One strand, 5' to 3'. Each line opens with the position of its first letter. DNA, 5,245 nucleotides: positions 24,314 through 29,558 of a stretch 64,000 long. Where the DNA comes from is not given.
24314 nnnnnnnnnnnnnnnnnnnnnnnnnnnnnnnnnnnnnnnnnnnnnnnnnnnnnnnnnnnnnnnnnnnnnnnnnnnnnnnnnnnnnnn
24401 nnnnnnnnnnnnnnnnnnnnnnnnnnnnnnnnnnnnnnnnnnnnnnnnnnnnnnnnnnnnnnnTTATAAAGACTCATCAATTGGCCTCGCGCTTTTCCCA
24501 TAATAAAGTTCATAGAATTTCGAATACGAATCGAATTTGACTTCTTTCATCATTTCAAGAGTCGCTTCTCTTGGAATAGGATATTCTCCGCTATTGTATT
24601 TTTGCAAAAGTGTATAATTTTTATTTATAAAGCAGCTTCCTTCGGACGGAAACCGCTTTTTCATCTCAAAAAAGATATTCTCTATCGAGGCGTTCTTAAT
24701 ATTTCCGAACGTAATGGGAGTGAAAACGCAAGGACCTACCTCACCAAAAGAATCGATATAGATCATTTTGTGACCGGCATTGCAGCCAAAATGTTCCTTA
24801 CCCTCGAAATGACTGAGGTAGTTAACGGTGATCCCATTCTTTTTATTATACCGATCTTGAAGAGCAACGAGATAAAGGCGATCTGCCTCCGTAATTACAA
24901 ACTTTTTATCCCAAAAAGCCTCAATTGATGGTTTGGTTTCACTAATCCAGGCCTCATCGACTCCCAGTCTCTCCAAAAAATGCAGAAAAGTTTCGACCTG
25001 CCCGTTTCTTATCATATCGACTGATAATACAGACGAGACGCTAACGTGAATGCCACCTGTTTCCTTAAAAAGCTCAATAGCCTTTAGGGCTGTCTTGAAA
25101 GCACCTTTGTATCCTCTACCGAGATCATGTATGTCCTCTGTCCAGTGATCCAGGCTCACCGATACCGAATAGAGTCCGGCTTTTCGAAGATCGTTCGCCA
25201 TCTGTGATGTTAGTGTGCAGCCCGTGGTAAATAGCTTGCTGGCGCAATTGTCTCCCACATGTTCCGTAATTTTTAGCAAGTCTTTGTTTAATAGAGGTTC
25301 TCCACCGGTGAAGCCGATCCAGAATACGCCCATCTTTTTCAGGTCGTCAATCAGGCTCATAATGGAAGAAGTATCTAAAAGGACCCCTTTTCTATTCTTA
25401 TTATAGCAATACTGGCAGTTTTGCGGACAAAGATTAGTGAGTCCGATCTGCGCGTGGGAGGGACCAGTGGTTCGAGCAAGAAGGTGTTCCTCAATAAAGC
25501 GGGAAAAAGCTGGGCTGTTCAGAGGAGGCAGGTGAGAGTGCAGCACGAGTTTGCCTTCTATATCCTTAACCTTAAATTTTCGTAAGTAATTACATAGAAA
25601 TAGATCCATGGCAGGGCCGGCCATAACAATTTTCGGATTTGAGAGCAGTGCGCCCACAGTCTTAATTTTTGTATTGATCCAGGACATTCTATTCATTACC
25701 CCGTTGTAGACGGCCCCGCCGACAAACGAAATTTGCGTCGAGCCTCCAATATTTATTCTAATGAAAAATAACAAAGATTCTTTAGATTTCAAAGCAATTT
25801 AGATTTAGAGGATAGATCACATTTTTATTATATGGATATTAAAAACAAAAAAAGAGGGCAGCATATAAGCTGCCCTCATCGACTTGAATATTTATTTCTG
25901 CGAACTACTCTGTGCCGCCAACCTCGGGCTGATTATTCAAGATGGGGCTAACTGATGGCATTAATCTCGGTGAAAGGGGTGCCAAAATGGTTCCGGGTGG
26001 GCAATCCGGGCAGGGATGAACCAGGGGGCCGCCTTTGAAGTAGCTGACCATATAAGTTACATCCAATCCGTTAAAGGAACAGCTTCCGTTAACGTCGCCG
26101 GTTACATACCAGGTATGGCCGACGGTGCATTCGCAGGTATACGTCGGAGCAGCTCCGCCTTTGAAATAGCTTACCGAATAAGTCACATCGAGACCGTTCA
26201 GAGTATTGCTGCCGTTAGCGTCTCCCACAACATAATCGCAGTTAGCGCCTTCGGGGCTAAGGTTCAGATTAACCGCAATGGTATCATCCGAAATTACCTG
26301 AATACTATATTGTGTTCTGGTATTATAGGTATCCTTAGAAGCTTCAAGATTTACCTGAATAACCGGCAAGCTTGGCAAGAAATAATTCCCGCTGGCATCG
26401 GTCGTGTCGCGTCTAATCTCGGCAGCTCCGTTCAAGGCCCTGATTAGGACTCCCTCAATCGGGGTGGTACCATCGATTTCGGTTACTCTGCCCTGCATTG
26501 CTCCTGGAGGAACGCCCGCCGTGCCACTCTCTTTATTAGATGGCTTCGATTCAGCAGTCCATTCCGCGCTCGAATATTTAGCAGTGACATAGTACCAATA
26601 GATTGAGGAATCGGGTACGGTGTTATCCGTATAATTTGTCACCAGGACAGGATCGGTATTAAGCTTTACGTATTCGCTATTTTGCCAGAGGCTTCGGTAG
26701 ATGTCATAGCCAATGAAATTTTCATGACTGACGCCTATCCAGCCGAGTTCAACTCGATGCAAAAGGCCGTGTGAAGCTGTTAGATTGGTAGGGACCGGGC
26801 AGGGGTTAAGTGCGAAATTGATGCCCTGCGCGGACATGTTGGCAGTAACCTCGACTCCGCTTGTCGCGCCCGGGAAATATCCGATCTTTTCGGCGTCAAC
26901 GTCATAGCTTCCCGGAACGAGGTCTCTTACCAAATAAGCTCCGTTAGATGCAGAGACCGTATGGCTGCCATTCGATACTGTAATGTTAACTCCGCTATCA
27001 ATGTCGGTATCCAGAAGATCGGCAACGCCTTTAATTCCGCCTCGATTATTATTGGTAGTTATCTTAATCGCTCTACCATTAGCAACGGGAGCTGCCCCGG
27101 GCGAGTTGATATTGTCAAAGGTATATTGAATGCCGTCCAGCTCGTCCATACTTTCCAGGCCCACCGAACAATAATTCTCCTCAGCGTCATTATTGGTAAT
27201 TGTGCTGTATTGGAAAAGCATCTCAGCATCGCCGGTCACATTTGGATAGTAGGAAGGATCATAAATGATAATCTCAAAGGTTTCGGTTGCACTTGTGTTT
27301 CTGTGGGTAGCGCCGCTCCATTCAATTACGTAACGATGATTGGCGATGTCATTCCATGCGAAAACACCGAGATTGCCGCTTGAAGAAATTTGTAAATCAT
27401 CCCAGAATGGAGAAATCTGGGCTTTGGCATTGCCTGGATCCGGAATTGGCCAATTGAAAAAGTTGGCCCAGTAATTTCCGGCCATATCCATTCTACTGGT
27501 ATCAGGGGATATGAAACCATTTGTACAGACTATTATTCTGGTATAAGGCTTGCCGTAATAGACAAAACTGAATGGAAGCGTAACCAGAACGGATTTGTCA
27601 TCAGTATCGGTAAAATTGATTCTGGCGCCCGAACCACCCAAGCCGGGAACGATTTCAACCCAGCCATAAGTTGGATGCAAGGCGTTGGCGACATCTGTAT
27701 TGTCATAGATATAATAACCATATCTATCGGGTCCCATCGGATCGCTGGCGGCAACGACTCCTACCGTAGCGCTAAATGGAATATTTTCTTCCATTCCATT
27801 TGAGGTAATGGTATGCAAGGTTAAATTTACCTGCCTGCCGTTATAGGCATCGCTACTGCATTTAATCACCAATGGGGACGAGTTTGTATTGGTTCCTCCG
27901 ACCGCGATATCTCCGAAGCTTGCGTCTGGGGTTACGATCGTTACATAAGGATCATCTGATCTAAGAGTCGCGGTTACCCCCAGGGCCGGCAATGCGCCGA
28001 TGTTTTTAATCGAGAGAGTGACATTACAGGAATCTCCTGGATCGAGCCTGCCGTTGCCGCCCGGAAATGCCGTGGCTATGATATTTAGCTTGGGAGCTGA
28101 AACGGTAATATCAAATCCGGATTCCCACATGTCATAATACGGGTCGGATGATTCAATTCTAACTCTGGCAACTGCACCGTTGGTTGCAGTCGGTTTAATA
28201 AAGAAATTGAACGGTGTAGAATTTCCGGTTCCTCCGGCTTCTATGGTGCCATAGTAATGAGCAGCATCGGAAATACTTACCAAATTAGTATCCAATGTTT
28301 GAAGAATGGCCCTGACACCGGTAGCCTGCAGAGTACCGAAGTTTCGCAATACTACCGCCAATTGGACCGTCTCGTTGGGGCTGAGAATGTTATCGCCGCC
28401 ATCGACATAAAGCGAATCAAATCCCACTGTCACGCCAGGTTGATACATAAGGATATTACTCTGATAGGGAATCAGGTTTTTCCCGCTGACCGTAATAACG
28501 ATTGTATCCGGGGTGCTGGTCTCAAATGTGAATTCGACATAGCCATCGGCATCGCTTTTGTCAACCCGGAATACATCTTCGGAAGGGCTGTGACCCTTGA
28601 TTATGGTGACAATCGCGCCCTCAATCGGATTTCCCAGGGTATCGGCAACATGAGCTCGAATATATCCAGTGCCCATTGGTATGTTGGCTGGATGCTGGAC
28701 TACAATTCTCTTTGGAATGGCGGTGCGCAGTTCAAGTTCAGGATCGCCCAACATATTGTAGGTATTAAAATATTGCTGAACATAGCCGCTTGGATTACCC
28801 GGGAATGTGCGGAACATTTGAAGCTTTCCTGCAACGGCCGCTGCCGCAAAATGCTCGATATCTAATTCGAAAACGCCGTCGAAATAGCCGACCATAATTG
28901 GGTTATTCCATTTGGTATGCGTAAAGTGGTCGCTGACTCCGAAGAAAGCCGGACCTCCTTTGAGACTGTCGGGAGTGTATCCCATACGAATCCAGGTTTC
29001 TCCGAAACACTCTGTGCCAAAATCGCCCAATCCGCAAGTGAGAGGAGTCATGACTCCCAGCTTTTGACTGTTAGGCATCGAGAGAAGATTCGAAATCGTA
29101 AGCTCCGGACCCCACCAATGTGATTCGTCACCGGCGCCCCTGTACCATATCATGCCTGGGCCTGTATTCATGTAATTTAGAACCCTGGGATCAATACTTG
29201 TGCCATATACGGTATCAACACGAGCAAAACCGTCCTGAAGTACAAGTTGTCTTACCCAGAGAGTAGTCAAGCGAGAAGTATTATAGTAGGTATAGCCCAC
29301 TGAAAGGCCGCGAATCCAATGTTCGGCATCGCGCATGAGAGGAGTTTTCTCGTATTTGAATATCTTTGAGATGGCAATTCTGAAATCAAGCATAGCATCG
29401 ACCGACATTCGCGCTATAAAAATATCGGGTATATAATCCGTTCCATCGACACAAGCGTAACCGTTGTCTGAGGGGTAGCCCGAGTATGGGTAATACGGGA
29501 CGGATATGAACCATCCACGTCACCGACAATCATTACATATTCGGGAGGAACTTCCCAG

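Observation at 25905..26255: Shared C-terminal module: two EF-hand/dockerin-like repeats with conserved cysteines plus CPDCPP, on three secreted proteins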

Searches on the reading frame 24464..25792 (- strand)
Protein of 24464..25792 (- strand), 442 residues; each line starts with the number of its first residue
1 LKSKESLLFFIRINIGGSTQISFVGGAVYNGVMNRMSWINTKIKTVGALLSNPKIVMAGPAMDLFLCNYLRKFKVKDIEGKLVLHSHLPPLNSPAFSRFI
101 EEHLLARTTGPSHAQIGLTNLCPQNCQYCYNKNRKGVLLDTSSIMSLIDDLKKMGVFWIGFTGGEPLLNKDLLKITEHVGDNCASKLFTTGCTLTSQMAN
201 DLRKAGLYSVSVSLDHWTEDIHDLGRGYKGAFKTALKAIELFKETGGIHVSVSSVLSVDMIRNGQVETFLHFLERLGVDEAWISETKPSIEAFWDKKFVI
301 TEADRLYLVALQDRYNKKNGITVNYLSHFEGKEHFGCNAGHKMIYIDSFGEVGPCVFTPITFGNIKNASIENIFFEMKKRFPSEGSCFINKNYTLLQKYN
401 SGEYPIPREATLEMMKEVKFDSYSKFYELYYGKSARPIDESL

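Call 34: search_protein_families(library=pfam, proteins=[window:24464-25792:-], max_evalue=0.001)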
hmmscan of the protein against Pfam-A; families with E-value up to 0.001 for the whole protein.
window:24464-25792:- (442 aa): 3 families
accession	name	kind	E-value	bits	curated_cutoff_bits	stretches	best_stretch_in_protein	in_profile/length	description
PF04055.27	Radical_SAM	-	2.5e-20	73.7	29.5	1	118-251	3-144/166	Radical SAM superfamily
PF13353.11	Fer4_12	-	9.8e-08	32.8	22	1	122-200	15-100/137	4Fe-4S single cluster domain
PF13186.11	SPASM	-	3.1e-06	27.8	21.5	1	337-374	1-43/67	Iron-sulfur cluster-binding domain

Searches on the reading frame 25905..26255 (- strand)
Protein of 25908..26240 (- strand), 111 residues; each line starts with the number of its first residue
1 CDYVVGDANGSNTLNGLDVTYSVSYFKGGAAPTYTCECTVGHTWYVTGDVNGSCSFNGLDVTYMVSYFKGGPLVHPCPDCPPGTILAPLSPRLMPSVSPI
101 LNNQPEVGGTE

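Call 7: search_protein_families(library=pfam, proteins=[window:25908-26240:-], max_evalue=10)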
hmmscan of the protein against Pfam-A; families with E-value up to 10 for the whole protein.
seq(111 aa): 1 family
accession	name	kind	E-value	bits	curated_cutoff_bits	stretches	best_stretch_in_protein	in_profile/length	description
PF00404.24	Dockerin_1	-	0.0037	17.9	22.9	1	48-69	2-23/57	Dockerin type I domain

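Call 8: search_protein_families(library=ncbifam, proteins=[window:25908-26240:-], max_evalue=10)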
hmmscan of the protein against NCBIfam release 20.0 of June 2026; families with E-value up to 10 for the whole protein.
seq(111 aa): 0 families

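Call 11: find_homologous_proteins(query=A1, max_evalue=0.001)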
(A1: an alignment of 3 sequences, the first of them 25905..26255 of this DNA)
Query A1 (3 sequences) (116 aa, profile of the alignment): 386 proteins with E <= 0.001 among 559 candidates; the best 120 are listed.
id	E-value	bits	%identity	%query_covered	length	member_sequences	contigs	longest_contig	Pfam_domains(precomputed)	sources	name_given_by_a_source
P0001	4.6e-55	203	62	98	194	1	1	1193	-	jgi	jgi:hypothetical protein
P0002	1.5e-47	178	70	95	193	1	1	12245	-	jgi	jgi:hypothetical protein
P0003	5.8e-47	176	72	92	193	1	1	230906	-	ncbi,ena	-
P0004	6.2e-45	170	67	85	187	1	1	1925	-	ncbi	-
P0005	1.8e-43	165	65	94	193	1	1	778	-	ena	-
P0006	3.2e-43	164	59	98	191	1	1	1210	-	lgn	-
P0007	6.3e-43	163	72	71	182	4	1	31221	-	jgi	jgi:hypothetical protein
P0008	1.7e-42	162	65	91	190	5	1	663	-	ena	-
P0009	9.0e-42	160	68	85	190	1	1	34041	-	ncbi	-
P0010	1.3e-41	159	62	90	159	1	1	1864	-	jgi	jgi:hypothetical protein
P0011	2.0e-41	159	63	93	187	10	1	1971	-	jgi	jgi:hypothetical protein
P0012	2.4e-41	158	68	86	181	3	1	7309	-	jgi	jgi:hypothetical protein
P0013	2.8e-41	158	60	94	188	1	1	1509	-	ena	-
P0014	4.5e-41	157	63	90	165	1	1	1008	-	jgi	jgi:hypothetical protein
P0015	5.8e-41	157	68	83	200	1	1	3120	-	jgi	jgi:hypothetical protein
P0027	1.2e-39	153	61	94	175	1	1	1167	-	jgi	-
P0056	7.9e-36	141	69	72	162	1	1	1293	PF00404.25,PF13620.13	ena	-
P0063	3.0e-35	139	70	72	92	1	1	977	PF00404.25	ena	-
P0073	2.1e-34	136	64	65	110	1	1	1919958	PF00404.25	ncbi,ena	-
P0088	1.3e-33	133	48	94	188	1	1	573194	PF00404.25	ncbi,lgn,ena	-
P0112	1.1e-32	130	64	62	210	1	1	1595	PF00404.25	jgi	jgi:hypothetical protein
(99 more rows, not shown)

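Call 24: predict_structure(alignment_id=A3)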
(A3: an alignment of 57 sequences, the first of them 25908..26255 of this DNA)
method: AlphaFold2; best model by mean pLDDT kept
length: 116 residues; sequences in the alignment: 57
mean_pLDDT: 84.5   pTM: 0.69
mean pLDDT of the five models: 84.5, 82.8, 80.5, 80.3, 60.0
residues with pLDDT >= 90: 65; 70-90: 24; 50-70: 25; < 50: 2
segments of 3 or more residues with pLDDT < 50: none
pLDDT, mean of each block of 10 residues (from residue 1): 74 95 97 94 87 94 97 96 85 55 63 71
secondary structure, 60 per line:
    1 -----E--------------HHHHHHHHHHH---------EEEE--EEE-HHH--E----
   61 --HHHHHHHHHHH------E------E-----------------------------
elements in order: H21-31 E41-44 E47-49 H63-73

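Call 28: fold_search(model_id=the predicted structure, library=pdb)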
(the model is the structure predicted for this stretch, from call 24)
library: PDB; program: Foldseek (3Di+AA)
matches with E <= 10: 33; with E <= 0.001: 0
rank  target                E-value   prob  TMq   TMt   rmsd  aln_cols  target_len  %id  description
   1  4dh2_D                4.5e-03  1.00  0.45  0.71   2.7        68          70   25  Crystal structure of Coh-OlpC(Cthe_0452)-Doc435(Cthe_0435) complex: A novel type I Cohesin-Dockerin complex from Clost (released 2012-11-28)
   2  4dh2_B                1.2e-02  1.00  0.45  0.69   2.7        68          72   25  Crystal structure of Coh-OlpC(Cthe_0452)-Doc435(Cthe_0435) complex: A novel type I Cohesin-Dockerin complex from Clost (released 2012-11-28)
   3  5nrk_B                2.7e-02  1.00  0.43  0.70   3.1        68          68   28  Crystal structure of the sixth cohesin from Acetivibrio cellulolyticus' scaffoldin B in complex with Cel5 dockerin S15 (released 2018-01-31)
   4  5nrk_D                4.1e-02  1.00  0.44  0.72   1.9        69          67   28  Crystal structure of the sixth cohesin from Acetivibrio cellulolyticus' scaffoldin B in complex with Cel5 dockerin S15 (released 2018-01-31)
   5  5nrm_B                4.6e-02  1.00  0.44  0.72   2.2        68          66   25  Crystal structure of the sixth cohesin from Acetivibrio cellulolyticus' scaffoldin B in complex with Cel5 dockerin S51 (released 2018-01-31)
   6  8x39_B                5.0e-02  1.00  0.48  0.41   1.9        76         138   18  Crystal structure of cellulosomal double-dockerin module of Clo1313_0689 from Clostridium thermocellum (released 2024-04-03)
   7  8x3a_MODEL_1_A        6.9e-02  0.99  0.47  0.37   3.1        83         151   17  Solution NMR structure of cellulosomal double-dockerin module of Clo1313_0689 from Clostridium thermocellum (released 2024-04-03)
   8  4uyq_B                7.4e-02  0.98  0.43  0.65   3.7        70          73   18  High resolution structure of the third cohesin ScaC in complex with the ScaB dockerin with a mutation in the C-termina (released 2015-04-15)
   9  6kge_B                8.5e-02  0.98  0.40  0.72   5.7        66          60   24  Crystal structure of CaDoc0917(R16D)-CaCohA2 complex at pH 5.5 (released 2020-07-08)
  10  5m2s_B                8.5e-02  0.96  0.43  0.61   6.9        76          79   17  R. flavefaciens' third ScaB cohesin in complex with a group 1 dockerin (released 2017-07-05)
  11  4fl4_A                9.0e-02  0.99  0.48  0.78   3.6        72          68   22  Scaffoldin conformation and dynamics revealed by a ternary complex from the Clostridium thermocellum cellulosome (released 2012-06-27)
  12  4fl4_J                9.7e-02  0.99  0.44  0.74   3.0        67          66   24  Scaffoldin conformation and dynamics revealed by a ternary complex from the Clostridium thermocellum cellulosome (released 2012-06-27)
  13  5m2o_B                9.7e-02  0.92  0.41  0.60   6.4        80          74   20  R. flavefaciens' third ScaB cohesin in complex with a group 1 dockerin (released 2017-07-05)
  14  5lxv_B                1.0e-01  0.97  0.40  0.66   3.1        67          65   19  Crystal structure of Ruminococcus flavefaciens scaffoldin C cohesin in complex with a dockerin from an uncharacterized (released 2016-10-19)
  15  8x39_A                1.1e-01  0.99  0.48  0.41   1.9        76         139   18  Crystal structure of cellulosomal double-dockerin module of Clo1313_0689 from Clostridium thermocellum (released 2024-04-03)
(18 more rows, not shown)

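Call 40: search_protein_families(library=pfam, alignment_id=A4, max_evalue=0.001)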
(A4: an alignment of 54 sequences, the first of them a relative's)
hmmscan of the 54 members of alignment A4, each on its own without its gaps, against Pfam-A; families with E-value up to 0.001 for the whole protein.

A. member 1, P0003 (193 aa): 0 families

B. families by the number of members that match (of 54 scanned): 48 families (the first 25 are shown)
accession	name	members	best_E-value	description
PF13620.12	CarboxypepD_reg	15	2.7e-46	Carboxypeptidase regulatory-like domain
PF00404.24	Dockerin_1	10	1.8e-11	Dockerin type I domain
PF13229.12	Beta_helix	9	6.3e-33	Right handed beta helix region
PF19190.6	BACON_2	9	2.7e-16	Viral BACON domain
PF13715.12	CarbopepD_reg_2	8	2.3e-25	CarboxypepD_reg-like domain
PF22544.2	HYDIN_VesB_CFA65-like_Ig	8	2.6e-18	HYDIN/CFA65/VesB-like, Ig-like domain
PF05048.19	NosD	6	2.2e-14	Periplasmic copper-binding protein (NosD)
PF13517.12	FG-GAP_3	5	7.9e-209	FG-GAP-like repeat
PF01839.29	FG-GAP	4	1.1e-57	FG-GAP repeat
PF20773.4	InhA-like_MAM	4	4.5e-19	Immune inhibitor A-like, MAM domain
PF17210.9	SdrD_B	4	1.9e-10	SdrD B-like domain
PF13385.13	Laminin_G_3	3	4.9e-36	Concanavalin A-like lectin/glucanases superfamily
PF18998.6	Flg_new_2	3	3.7e-28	Divergent InlB B-repeat domain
PF22076.2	Cep192_D6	3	3.8e-07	Cep192 domain 6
PF25778.1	DUF7948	2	9.8e-63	Domain of unknown function (DUF7948)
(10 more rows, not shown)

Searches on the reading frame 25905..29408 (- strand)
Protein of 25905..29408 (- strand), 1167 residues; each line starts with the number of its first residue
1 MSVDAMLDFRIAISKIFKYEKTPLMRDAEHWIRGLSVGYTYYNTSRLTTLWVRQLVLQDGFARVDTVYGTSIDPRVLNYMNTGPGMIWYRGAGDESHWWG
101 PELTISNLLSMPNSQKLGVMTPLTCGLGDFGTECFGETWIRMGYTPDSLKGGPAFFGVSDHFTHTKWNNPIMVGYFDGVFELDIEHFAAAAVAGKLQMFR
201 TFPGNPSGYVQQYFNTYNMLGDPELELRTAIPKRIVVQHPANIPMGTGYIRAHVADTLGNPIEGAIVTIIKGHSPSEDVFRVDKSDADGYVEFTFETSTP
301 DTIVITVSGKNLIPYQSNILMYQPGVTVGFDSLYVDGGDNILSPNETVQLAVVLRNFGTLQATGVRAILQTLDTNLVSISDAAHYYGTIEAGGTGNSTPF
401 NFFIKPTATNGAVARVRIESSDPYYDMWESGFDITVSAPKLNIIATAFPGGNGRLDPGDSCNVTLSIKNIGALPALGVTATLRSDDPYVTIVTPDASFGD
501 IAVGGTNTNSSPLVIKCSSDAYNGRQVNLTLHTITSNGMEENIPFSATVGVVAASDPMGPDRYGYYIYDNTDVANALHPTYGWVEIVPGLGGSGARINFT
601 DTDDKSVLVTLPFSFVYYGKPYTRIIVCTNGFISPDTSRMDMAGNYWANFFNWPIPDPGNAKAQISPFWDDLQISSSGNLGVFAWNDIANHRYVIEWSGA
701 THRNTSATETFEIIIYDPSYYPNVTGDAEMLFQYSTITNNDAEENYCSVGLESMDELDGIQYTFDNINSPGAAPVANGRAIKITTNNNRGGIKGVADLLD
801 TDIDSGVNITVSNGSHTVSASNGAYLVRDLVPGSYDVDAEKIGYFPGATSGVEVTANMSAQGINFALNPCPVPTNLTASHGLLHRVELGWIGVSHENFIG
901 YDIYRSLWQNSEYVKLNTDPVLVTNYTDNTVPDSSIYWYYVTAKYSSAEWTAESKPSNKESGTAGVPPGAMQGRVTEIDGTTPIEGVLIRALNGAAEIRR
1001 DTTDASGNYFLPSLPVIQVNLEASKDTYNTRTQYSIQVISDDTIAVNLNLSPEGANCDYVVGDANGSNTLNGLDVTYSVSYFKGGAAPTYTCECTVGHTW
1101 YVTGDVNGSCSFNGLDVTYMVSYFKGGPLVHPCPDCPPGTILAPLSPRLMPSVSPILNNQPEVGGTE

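Call 5: search_protein_families(library=pfam, proteins=[window:25905-29408:-], max_evalue=1)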
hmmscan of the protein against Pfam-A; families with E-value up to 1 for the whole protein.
window:25905-29408:- (1167 aa): 10 families
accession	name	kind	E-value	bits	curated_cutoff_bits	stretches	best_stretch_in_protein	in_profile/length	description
PF13620.12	CarboxypepD_reg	-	2.1e-23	82.9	32.3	3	971-1050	2-81/82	Carboxypeptidase regulatory-like domain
PF01364.23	Peptidase_C25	-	2.1e-15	57.3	23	1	62-227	210-374/374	Peptidase family C25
PF13715.12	CarbopepD_reg_2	-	1.1e-07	32.2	32.2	1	972-1061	2-87/88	CarboxypepD_reg-like domain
PF02369.22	Big_1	-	0.0011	19.5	34.9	1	250-309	21-80/93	Bacterial Ig-like domain (group 1)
PF17210.9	SdrD_B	-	0.0022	18.6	29.7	1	791-841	23-66/112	SdrD B-like domain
PF07705.17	CARDB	-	0.013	16.1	22.7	0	455-519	15-75/101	CARDB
PF09430.16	EMC7_beta-sandw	-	0.029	15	26.6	1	805-845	8-51/122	ER membrane protein complex subunit 7, beta-sandwich domain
PF24107.1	DUF7382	-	0.046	14.1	27.4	1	246-291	18-62/65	Domain of unknown function (DUF7382)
PF11008.14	DUF2846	-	0.055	14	34.3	1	813-856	29-70/92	Protein of unknown function (DUF2846)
PF24025.1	Ig_DR_A0283-like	-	0.17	12.6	27.1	0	249-296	8-53/102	DR_A0283-like, Ig-like domain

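Call 6: search_protein_families(library=ncbifam, proteins=[window:25905-29408:-], max_evalue=1)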
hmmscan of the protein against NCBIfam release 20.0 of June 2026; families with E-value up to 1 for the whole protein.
window:25905-29408:- (1167 aa): 1 family
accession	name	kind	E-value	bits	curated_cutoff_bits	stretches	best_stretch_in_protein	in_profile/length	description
TIGR03900.1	prc_long_Delta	hypoth_equivalog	5.7e-05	21.3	660.95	1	454-575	568-681/973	MXAN_5808 family serine peptidase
